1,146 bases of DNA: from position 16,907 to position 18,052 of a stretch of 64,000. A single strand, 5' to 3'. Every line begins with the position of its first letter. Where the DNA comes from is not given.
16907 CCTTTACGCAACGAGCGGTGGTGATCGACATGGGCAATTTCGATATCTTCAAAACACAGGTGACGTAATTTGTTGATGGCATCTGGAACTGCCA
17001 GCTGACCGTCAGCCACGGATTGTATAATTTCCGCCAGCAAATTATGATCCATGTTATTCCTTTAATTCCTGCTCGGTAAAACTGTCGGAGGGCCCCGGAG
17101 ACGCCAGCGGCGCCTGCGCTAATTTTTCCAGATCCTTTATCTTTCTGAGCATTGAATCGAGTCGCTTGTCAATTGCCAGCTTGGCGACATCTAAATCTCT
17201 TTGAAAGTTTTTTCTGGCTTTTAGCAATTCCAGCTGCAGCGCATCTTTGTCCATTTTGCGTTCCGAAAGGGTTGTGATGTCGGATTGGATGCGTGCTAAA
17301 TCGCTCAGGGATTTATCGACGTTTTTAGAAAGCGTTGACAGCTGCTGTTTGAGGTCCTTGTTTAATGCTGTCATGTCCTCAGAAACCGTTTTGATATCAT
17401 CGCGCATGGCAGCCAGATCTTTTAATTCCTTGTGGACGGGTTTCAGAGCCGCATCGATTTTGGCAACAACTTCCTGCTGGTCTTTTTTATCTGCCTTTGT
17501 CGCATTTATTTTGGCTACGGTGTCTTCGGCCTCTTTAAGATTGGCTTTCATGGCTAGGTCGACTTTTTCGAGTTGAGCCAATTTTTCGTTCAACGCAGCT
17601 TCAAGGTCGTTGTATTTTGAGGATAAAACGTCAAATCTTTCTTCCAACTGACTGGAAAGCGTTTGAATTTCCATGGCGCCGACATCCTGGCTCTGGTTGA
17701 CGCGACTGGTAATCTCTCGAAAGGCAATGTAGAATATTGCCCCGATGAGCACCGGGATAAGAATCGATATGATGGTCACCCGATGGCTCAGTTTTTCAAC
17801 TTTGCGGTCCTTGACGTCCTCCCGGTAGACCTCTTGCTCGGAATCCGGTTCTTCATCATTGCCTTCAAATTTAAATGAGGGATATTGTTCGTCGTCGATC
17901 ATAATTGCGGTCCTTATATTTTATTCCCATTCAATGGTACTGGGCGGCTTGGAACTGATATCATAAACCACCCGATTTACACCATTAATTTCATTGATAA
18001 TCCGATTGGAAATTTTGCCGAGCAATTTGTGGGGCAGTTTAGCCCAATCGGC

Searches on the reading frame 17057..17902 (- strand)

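Call 73: search_protein_families(library=padloc, proteins=[window:17057-17902:-], max_evalue=0.0001)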
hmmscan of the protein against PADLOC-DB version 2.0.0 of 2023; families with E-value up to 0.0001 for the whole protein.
window:17057-17902:- (282 aa): 3 families
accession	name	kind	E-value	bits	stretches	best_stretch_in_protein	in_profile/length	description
PDLC03865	LmuB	-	5.7e-07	26.1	1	62-262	604-796/1007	-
PDLC00006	DruC1|DruC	-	1e-06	25.5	1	63-217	172-324/626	Unknown function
PDLC00581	JetC3|JetC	-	6.7e-05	18.9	1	76-263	931-1111/1473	DUF3584 domain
